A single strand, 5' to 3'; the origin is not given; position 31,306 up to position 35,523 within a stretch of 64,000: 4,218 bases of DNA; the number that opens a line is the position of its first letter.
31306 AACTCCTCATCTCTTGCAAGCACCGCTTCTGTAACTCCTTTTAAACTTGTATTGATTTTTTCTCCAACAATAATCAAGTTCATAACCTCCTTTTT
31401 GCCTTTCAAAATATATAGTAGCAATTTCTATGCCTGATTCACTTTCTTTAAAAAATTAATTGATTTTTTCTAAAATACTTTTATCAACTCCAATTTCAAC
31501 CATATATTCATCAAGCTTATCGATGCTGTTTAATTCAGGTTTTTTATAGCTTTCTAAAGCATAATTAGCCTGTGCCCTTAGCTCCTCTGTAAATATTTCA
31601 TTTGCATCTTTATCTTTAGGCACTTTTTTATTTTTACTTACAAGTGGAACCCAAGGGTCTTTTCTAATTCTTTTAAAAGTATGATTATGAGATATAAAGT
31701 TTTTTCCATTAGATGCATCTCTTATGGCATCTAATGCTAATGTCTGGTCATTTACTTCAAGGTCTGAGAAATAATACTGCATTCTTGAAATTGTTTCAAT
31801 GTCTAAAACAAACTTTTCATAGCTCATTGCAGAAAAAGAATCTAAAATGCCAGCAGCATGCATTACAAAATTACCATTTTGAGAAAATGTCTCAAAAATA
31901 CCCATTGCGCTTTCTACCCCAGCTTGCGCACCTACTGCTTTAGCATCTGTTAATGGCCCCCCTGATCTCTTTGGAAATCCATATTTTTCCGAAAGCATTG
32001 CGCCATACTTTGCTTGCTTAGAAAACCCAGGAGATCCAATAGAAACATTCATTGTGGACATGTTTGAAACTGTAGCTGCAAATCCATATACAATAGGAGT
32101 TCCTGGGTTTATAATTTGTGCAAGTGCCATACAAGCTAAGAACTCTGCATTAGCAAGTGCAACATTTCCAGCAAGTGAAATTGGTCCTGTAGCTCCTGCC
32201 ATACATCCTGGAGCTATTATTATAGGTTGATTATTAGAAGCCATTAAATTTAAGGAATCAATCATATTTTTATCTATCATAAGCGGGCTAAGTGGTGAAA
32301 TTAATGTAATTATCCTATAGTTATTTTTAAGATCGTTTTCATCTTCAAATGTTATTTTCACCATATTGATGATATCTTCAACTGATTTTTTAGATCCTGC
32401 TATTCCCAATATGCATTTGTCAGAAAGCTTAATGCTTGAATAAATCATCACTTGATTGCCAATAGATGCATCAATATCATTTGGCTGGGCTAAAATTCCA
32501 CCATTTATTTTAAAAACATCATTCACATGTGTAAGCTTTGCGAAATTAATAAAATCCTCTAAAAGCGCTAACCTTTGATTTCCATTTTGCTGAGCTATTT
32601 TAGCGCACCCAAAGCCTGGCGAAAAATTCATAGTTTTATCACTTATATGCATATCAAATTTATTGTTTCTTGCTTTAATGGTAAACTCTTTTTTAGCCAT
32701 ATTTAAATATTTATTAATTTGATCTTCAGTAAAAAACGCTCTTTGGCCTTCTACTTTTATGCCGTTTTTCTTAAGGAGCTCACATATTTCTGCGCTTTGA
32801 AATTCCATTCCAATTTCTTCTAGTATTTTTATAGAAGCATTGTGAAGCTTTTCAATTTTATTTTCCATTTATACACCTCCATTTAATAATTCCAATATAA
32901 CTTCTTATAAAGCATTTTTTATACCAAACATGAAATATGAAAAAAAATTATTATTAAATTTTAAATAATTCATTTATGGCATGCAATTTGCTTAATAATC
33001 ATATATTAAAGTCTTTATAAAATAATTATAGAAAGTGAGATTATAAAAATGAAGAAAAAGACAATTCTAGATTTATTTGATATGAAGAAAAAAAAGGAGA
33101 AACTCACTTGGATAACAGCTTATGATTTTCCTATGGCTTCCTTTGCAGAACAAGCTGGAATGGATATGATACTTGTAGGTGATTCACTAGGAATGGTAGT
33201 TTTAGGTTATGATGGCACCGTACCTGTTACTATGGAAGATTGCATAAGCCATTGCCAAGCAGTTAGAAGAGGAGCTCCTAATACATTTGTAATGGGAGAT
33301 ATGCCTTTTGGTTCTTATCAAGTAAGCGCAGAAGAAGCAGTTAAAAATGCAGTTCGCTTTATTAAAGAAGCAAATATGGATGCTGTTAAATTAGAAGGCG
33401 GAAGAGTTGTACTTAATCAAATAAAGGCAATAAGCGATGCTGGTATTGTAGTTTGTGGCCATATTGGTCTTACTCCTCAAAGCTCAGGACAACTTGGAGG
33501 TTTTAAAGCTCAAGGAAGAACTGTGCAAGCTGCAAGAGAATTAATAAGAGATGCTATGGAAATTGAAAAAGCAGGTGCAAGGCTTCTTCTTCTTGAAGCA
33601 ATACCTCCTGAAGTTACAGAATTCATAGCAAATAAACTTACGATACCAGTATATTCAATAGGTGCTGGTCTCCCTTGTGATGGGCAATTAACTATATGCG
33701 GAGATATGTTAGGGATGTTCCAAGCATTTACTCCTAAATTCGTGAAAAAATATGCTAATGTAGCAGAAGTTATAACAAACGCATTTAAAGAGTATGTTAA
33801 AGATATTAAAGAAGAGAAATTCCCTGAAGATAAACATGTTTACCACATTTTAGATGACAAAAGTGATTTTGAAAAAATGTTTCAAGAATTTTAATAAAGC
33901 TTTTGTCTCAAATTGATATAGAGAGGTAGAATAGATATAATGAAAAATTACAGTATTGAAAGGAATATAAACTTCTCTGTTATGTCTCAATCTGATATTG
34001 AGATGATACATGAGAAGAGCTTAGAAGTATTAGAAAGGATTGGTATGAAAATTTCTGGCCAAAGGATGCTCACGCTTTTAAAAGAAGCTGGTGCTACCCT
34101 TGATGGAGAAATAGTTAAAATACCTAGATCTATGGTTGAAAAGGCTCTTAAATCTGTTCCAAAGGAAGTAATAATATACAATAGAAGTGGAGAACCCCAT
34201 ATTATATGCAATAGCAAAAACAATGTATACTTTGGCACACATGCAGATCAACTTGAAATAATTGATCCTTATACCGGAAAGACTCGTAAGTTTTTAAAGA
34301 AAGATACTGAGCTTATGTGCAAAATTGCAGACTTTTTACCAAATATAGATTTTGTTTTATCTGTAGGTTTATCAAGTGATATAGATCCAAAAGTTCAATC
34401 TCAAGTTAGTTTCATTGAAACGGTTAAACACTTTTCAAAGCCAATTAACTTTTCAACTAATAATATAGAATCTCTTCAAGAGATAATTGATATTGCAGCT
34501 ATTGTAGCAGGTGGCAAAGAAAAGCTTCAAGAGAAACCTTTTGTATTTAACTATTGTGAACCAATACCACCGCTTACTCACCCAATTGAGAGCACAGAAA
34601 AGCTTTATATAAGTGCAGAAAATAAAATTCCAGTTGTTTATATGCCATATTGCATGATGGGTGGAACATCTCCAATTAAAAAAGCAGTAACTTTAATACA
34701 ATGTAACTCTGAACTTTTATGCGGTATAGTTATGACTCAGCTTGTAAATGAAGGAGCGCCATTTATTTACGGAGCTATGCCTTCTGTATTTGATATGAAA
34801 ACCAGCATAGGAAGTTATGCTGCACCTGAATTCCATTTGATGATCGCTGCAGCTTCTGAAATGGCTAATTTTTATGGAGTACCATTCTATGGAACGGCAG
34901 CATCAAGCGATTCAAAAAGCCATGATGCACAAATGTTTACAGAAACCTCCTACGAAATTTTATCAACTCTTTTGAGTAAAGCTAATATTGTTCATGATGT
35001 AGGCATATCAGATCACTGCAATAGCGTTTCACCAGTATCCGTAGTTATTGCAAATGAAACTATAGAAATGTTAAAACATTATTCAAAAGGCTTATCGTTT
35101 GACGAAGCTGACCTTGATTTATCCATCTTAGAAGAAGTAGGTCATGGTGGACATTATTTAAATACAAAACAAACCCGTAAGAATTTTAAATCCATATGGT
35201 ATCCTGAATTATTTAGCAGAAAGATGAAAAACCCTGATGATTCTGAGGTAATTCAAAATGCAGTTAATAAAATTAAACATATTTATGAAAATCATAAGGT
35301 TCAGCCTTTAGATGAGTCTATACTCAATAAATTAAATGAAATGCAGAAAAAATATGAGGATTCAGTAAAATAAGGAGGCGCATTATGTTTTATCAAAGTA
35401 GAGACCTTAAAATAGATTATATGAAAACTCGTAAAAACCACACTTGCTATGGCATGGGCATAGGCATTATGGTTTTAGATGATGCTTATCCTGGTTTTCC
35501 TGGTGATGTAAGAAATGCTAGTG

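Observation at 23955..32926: Nine-gene candidate sigma-54 operon coupling a non-Pyl MttB methyltransferase system to an opine-dehydrogenase-like enzyme and a LIV-type ABC importer: substrate unknown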

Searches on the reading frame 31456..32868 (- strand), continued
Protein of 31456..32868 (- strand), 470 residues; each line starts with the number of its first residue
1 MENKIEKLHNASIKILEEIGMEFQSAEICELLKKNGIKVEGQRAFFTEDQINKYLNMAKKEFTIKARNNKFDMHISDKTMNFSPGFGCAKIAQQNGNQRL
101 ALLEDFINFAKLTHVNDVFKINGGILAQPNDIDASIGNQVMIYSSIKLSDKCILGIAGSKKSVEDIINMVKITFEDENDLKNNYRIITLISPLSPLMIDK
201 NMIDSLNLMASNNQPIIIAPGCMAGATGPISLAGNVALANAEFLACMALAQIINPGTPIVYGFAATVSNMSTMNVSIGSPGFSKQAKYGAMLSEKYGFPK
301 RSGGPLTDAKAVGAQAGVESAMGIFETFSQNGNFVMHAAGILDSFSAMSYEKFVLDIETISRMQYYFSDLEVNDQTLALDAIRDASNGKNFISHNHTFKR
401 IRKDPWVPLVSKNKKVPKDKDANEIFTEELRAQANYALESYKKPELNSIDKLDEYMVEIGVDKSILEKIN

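Call 26: search_solved_structures(query=window:31456-32868:-, show_alignments=2)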
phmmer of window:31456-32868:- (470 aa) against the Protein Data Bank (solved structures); distinct sequences matched with E-value up to 0.001: 5.
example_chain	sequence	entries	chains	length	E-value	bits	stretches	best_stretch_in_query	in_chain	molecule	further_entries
9yce_A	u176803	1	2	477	8.9e-96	324.7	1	2-450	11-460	Glycine betaine methyltransferase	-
2qne_A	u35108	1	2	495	1e-95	324.5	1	2-450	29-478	Putative methyltransferase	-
4yyc_A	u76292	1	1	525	3.3e-69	237.2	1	10-451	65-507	Putative trimethylamine methyltransferase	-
7xcl_A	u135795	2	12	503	1.5e-27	99.9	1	4-399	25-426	Trimethylamine methyltransferase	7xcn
7xcm_A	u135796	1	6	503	2.1e-27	99.5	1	4-399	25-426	Trimethylamine methyltransferase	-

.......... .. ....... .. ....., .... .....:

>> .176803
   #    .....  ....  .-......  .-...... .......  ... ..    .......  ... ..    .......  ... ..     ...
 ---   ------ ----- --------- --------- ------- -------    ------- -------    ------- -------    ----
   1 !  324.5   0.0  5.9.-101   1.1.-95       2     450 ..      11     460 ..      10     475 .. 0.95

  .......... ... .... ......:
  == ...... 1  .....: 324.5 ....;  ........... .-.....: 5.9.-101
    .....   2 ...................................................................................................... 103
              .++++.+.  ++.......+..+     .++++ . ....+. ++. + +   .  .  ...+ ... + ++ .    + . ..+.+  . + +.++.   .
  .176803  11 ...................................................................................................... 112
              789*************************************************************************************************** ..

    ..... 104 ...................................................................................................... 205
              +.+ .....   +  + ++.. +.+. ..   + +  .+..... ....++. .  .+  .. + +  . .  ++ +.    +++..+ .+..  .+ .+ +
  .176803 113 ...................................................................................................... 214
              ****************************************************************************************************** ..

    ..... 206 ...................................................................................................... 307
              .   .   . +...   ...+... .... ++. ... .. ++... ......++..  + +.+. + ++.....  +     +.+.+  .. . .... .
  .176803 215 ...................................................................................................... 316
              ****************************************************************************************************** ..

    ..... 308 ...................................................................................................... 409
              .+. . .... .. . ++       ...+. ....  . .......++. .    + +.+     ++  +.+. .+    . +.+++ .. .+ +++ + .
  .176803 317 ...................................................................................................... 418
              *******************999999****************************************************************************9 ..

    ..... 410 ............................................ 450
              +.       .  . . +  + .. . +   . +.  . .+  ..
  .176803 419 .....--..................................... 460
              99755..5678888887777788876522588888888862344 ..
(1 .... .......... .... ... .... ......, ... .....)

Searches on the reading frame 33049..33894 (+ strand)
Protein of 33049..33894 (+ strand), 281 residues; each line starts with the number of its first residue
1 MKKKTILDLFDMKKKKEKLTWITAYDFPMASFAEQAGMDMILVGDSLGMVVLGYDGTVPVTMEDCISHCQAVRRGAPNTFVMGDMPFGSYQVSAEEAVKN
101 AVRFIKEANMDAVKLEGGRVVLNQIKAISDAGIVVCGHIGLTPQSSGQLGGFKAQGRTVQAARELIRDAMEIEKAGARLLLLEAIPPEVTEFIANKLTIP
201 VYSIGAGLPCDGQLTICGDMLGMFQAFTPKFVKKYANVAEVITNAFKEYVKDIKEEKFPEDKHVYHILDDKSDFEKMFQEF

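Call 8: search_protein_families(library=pfam, proteins=[window:33049-33894:+])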
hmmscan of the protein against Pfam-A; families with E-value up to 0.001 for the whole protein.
window:33049-33894:+ (281 aa): 1 family
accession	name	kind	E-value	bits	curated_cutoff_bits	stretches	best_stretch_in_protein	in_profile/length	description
PF02548.21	Pantoate_transf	-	1.8e-108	362.3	28.7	1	3-260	1-258/259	Ketopantoate hydroxymethyltransferase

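Call 35: search_solved_structures(query=window:33049-33894:+, max_evalue=0.001)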
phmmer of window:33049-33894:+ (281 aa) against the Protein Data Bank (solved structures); distinct sequences matched with E-value up to 0.001: 5.
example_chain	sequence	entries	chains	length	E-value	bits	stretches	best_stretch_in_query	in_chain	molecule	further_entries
1oy0_A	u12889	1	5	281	6.3e-63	215.7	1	16-264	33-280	Ketopantoate hydroxymethyltransferase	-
1m3u_A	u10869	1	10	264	2.9e-62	213.5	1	2-266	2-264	3-methyl-2-oxobutanoate hydroxymethyltransferase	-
3ez4_A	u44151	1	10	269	5.5e-59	202.8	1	6-264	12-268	3-methyl-2-oxobutanoate hydroxymethyltransferase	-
3vav_A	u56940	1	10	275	1.5e-58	201.4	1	6-264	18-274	3-methyl-2-oxobutanoate hydroxymethyltransferase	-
1o66_A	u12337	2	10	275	3.6e-58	200.1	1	5-265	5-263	3-methyl-2-oxobutanoate hydroxymethyltransferase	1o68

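Call 50: search_protein_families(library=ncbifam, proteins=[window:33049-33894:+], max_evalue=0.01)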
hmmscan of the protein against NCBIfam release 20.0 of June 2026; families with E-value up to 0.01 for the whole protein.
window:33049-33894:+ (281 aa): 2 families
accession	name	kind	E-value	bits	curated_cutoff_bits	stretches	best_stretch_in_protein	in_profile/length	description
NF001452.0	PRK00311.1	subfamily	1.7e-105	352.1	272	1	2-266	3-267/267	3-methyl-2-oxobutanoate hydroxymethyltransferase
TIGR00222.1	panB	equivalog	5e-98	327.8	207.55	1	3-266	2-264/264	3-methyl-2-oxobutanoate hydroxymethyltransferase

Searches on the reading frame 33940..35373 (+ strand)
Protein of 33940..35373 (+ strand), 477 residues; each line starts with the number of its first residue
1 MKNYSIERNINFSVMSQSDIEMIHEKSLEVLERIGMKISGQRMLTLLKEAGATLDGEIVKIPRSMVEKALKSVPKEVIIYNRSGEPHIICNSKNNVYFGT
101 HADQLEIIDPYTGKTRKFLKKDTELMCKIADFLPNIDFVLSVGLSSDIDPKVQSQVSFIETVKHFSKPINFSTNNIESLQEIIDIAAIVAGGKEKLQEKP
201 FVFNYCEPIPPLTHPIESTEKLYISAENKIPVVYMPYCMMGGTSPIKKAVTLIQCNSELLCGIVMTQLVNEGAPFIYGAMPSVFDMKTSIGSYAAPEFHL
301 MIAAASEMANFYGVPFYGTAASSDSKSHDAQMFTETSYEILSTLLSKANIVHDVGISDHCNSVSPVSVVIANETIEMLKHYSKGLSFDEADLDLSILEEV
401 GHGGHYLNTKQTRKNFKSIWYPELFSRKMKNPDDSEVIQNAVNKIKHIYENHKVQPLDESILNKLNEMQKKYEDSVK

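Call 8: search_protein_families(library=pfam, proteins=[window:33940-35373:+])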
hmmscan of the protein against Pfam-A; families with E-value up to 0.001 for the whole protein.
window:33940-35373:+ (477 aa): 1 family
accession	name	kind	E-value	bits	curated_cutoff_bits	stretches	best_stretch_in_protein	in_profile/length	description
PF06253.16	MTTB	-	8.6e-73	245.5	25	1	9-470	27-493/500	Trimethylamine methyltransferase (MTTB)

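Call 27: search_solved_structures(query=window:33940-35373:+, show_alignments=1)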
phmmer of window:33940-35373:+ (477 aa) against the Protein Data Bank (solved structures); distinct sequences matched with E-value up to 0.001: 5.
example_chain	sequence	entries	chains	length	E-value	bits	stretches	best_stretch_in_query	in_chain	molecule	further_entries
9yce_A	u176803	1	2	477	5.9e-60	206.6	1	12-458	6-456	Glycine betaine methyltransferase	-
2qne_A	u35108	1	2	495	6.1e-60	206.5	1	12-458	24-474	Putative methyltransferase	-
7xcm_A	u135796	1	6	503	4.4e-49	170.8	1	9-468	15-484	Trimethylamine methyltransferase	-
7xcl_A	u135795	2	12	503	4.9e-49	170.6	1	9-468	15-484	Trimethylamine methyltransferase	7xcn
4yyc_A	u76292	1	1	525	3.9e-34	121.5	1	7-475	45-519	Putative trimethylamine methyltransferase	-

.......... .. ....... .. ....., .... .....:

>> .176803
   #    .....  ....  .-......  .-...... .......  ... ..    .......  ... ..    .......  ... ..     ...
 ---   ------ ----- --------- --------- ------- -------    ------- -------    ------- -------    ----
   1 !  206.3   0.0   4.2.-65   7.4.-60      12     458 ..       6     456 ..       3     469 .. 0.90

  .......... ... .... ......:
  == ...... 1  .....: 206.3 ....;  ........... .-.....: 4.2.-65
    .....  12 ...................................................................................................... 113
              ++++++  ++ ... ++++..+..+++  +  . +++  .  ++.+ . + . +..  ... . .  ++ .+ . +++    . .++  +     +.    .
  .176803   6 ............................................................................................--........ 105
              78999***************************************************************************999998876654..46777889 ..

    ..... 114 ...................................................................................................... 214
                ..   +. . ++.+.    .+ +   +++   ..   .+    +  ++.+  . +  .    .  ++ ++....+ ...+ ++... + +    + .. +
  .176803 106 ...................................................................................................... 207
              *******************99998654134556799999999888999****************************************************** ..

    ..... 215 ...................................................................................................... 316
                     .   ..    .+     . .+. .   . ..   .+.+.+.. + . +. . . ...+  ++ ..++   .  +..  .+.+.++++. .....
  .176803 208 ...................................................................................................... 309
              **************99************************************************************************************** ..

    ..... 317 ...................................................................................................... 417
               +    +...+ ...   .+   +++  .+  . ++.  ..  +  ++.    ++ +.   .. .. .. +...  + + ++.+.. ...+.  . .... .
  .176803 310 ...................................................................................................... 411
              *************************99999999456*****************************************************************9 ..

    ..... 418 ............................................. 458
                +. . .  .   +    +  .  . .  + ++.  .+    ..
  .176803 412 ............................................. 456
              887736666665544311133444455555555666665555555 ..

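Call 36: search_solved_structures(query=window:33940-35373:+, show_alignments=3, max_evalue=1e-40)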
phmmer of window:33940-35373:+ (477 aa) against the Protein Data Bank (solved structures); distinct sequences matched with E-value up to 1e-40: 4.
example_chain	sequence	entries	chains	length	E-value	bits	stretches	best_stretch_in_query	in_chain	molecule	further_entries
9yce_A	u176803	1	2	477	5.9e-60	206.6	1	12-458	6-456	Glycine betaine methyltransferase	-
2qne_A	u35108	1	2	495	6.1e-60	206.5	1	12-458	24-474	Putative methyltransferase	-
7xcm_A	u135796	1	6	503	4.4e-49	170.8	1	9-468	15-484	Trimethylamine methyltransferase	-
7xcl_A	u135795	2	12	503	4.9e-49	170.6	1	9-468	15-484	Trimethylamine methyltransferase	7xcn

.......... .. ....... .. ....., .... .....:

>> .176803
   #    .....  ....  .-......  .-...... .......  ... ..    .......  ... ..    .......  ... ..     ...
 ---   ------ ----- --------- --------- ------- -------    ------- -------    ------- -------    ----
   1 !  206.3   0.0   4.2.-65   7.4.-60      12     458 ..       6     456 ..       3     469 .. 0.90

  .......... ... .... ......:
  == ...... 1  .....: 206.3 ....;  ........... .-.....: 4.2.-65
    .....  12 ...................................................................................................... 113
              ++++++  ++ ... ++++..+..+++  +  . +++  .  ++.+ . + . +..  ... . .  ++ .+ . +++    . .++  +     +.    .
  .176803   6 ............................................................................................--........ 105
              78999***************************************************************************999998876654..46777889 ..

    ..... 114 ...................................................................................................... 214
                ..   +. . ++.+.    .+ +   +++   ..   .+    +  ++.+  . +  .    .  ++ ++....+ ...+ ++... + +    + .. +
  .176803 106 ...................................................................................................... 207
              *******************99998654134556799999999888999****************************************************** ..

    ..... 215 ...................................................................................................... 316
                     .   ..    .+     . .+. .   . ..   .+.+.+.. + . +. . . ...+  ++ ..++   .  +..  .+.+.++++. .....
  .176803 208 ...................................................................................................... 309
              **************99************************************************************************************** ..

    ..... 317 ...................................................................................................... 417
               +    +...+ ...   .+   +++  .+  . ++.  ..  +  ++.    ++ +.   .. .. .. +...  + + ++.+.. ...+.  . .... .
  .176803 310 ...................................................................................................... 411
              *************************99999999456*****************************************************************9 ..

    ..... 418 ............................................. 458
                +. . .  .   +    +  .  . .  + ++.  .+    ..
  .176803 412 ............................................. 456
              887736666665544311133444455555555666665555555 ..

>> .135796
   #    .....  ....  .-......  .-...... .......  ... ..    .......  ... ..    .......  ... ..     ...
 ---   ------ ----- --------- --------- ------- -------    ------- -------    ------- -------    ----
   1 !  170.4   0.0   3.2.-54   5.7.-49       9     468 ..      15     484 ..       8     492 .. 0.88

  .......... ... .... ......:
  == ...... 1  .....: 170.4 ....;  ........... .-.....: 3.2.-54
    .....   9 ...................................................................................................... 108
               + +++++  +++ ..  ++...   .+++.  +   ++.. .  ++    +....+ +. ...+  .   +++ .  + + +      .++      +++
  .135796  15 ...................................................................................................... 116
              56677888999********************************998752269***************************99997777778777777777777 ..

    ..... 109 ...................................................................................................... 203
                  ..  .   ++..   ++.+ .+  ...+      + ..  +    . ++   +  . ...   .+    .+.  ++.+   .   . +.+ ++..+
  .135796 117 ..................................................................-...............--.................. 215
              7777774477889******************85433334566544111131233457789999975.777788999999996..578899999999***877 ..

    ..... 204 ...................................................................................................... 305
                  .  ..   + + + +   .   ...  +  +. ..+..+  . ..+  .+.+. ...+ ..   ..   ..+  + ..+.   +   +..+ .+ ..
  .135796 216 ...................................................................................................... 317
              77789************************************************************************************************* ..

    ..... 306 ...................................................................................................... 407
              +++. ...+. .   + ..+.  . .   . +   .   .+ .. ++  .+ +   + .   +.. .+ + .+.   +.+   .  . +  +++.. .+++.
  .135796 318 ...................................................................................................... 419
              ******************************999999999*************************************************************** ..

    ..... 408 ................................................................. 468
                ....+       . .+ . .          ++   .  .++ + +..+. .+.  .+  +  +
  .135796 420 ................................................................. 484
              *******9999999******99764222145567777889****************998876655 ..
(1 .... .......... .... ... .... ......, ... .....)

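Call 50: search_protein_families(library=ncbifam, proteins=[window:33940-35373:+], max_evalue=0.01)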
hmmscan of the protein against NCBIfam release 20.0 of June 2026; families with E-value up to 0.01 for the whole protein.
window:33940-35373:+ (477 aa): 1 family
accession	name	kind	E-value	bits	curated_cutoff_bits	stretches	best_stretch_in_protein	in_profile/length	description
TIGR02369.2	trimeth_pyl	equivalog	2.2e-105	352.9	525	1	11-471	2-467/469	[trimethylamine--corrinoid protein] Co-methyltransferase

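Call 88: find_related_loci(query=window:33940-35373:+, collection=metagenome_contigs, flank=8000)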
Query window:33940-35373:+ (477 aa) in metagenome_contigs; peptide patterns used: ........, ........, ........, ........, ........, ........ (x = any residue, [..] = any of these).
64 stretches matched a pattern; 5 encode a relative of the query (tblastn E <= 1e-3); 5 distinct loci.
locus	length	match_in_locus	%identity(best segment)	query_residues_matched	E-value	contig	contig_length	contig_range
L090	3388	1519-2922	57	7-473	0e+0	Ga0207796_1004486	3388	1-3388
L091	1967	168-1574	51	3-471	1e-175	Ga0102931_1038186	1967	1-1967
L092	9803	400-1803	49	3-471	2e-154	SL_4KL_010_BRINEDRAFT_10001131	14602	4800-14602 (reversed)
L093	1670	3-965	53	151-471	6e-122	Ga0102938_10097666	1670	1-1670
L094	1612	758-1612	51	3-287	3e-107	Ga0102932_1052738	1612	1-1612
